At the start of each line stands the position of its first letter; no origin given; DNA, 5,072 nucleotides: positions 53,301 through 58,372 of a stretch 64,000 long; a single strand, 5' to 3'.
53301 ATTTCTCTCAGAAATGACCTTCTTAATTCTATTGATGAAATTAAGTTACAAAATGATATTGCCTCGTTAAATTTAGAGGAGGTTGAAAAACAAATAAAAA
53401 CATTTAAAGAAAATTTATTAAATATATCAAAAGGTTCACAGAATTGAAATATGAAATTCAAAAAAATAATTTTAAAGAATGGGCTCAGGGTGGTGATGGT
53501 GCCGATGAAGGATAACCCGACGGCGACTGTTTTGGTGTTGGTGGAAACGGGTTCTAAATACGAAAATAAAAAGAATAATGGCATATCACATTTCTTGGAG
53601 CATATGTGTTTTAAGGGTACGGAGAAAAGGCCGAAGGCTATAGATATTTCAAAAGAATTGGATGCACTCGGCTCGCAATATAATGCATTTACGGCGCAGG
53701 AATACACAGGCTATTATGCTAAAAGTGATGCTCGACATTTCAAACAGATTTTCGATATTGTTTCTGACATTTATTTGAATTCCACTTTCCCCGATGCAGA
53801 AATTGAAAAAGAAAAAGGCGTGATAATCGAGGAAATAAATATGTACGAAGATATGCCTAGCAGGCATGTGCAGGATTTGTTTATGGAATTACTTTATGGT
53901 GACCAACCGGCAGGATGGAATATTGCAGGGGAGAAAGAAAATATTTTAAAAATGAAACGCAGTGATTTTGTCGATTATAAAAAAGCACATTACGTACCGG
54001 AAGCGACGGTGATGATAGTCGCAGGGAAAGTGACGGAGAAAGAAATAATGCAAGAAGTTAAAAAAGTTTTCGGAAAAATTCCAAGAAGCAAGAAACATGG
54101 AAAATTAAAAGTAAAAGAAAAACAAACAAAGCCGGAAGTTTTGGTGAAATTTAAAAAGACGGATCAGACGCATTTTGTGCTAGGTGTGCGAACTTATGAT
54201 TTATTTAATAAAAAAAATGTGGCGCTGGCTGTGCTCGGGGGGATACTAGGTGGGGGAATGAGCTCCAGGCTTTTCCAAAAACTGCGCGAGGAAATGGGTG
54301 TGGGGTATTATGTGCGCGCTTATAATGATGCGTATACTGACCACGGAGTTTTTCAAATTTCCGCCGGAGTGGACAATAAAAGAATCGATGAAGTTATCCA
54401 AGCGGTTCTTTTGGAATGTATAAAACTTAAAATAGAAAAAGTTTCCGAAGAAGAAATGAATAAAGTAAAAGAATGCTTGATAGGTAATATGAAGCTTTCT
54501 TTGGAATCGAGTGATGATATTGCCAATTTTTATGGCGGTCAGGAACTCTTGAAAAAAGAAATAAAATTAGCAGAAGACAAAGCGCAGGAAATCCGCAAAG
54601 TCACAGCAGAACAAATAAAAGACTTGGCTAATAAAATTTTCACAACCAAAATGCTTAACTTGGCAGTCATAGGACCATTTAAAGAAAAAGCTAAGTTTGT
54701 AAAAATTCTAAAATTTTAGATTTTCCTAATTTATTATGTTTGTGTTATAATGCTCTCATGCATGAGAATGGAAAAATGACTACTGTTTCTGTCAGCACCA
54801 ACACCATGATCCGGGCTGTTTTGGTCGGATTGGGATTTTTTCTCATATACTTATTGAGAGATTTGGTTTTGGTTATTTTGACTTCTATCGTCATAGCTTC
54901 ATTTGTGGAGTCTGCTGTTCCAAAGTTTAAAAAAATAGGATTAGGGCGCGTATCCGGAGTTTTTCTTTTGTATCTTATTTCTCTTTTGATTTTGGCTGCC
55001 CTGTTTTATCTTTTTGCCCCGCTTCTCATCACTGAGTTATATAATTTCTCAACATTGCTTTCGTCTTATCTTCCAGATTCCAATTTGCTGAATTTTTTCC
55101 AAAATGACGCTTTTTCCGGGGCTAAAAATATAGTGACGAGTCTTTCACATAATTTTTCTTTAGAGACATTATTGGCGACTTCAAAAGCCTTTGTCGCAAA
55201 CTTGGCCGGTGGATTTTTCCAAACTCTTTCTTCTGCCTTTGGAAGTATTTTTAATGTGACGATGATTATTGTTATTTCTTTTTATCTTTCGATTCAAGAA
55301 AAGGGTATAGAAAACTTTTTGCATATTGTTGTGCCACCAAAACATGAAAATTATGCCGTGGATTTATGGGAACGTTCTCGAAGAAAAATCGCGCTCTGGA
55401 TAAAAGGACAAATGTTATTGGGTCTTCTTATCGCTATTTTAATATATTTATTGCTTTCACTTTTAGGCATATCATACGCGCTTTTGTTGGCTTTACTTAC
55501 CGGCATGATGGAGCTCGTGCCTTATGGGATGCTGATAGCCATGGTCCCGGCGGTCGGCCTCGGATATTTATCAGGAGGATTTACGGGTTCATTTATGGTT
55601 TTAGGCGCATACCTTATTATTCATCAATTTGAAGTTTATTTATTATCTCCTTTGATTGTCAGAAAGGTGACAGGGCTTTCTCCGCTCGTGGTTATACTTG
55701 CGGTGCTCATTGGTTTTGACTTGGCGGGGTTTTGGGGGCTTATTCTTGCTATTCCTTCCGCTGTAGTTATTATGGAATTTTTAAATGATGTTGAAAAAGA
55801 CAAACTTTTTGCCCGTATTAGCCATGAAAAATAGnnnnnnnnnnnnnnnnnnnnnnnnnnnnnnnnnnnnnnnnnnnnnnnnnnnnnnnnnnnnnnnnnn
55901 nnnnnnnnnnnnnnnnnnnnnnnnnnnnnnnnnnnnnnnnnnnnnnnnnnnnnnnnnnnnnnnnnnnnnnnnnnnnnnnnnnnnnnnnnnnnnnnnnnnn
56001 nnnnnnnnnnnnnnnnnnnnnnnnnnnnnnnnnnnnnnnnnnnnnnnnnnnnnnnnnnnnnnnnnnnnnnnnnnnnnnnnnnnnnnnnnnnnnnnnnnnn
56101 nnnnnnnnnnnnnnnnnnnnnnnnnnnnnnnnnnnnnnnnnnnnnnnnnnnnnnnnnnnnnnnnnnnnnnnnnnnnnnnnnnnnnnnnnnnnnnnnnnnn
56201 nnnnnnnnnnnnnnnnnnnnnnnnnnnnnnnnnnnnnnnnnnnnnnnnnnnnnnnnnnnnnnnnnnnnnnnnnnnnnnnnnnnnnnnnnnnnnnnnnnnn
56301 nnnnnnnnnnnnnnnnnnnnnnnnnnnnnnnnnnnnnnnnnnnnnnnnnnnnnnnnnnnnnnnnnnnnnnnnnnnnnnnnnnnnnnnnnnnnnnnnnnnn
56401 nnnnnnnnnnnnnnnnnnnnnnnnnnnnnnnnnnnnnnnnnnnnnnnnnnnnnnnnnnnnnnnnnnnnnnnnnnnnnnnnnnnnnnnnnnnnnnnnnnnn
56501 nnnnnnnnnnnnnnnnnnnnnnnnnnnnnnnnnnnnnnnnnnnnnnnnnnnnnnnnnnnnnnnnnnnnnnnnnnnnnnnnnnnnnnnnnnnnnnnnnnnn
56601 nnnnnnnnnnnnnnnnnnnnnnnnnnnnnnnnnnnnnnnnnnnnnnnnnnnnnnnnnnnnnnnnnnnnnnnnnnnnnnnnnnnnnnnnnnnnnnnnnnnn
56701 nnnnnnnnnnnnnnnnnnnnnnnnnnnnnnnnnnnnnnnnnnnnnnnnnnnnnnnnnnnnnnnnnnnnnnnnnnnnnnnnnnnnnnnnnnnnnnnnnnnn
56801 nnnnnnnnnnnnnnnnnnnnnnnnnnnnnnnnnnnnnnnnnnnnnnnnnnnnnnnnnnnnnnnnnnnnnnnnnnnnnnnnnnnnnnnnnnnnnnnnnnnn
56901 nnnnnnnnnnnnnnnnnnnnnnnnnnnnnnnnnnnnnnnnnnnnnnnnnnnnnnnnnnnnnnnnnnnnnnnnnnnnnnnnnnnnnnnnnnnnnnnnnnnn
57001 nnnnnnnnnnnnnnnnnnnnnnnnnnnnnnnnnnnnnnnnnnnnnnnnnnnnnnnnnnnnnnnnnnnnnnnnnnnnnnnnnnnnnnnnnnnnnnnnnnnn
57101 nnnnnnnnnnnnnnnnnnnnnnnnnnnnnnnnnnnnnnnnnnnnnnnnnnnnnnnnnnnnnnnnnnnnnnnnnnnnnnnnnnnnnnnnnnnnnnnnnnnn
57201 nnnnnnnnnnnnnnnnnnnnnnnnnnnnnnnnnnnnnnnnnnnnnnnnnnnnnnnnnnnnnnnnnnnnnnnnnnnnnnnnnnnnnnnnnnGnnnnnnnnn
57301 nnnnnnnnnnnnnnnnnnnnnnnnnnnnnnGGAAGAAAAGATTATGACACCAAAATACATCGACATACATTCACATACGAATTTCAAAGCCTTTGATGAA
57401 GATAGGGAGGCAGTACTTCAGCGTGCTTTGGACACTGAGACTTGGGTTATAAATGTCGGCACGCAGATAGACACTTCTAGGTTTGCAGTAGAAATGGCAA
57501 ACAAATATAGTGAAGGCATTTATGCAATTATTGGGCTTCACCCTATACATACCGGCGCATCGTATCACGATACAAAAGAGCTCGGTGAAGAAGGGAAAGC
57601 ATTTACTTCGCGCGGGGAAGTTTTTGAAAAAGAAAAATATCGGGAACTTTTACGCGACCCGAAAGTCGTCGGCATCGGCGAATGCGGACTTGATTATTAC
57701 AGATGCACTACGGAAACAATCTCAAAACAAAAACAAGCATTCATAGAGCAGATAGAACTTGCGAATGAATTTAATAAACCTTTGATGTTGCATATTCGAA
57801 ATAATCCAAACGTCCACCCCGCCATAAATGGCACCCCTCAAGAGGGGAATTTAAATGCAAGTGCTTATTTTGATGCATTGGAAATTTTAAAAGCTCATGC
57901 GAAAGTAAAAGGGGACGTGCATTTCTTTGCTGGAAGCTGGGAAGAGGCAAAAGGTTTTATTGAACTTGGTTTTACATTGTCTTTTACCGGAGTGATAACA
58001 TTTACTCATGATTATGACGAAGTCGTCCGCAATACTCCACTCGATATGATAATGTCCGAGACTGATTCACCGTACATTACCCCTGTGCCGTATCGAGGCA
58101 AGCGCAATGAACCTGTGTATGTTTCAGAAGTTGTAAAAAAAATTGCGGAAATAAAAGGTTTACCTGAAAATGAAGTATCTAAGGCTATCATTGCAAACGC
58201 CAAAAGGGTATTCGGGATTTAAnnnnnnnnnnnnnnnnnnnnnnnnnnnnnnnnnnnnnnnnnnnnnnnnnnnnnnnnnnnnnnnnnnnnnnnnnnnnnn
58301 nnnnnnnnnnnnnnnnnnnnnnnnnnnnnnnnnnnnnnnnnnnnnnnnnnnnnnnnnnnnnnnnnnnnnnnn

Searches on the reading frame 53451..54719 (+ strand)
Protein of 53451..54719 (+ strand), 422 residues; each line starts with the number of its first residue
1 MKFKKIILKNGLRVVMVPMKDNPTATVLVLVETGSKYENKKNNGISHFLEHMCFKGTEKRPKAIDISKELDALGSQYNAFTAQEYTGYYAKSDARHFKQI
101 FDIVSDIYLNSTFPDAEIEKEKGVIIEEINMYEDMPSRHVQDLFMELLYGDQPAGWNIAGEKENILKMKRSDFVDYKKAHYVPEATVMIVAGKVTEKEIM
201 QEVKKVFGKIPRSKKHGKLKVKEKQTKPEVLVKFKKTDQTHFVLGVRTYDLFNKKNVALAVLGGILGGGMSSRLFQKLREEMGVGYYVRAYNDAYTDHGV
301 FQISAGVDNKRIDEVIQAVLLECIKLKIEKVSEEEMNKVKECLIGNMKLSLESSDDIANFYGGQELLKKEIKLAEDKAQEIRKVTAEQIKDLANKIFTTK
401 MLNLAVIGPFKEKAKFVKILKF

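Call 50: search_protein_families(library=pfam, proteins=[window:53451-54719:+], max_evalue=0.0001)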
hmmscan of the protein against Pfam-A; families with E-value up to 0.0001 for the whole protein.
window:53451-54719:+ (422 aa): 2 families
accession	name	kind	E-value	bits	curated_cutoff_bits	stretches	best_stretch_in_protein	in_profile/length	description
PF05193.26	Peptidase_M16_C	-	4.6e-41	141.1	23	1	168-341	2-179/181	Peptidase M16 inactive domain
PF00675.25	Peptidase_M16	-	2.7e-39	134.9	22.3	1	15-159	3-146/149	Insulinase (Peptidase family M16)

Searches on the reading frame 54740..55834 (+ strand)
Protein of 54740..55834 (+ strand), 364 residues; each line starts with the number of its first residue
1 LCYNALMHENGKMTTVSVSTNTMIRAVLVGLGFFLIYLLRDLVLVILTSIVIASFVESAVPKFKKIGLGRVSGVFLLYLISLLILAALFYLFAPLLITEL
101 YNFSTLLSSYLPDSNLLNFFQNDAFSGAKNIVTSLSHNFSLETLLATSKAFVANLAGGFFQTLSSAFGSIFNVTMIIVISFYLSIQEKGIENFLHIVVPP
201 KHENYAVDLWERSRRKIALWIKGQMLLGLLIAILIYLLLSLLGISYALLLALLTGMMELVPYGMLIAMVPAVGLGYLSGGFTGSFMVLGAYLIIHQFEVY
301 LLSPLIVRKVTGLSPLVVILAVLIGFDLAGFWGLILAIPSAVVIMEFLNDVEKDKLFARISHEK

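Call 50: search_protein_families(library=pfam, proteins=[window:54740-55834:+], max_evalue=0.0001)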
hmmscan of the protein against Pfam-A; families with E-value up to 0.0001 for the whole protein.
window:54740-55834:+ (364 aa): 1 family
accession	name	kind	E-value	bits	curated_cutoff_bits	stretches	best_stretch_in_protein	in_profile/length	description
PF01594.21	AI-2E_transport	-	1.3e-44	153.1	34.3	1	26-350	5-325/327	AI-2E family transporter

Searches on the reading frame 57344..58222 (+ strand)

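Call 50: search_protein_families(library=pfam, proteins=[window:57344-58222:+], max_evalue=0.0001)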
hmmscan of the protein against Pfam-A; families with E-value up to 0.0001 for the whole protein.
window:57344-58222:+ (292 aa): 1 family
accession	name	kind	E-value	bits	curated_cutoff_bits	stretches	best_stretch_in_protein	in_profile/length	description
PF01026.27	TatD_DNase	-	1.7e-70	237.7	27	1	6-291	1-253/253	TatD related DNase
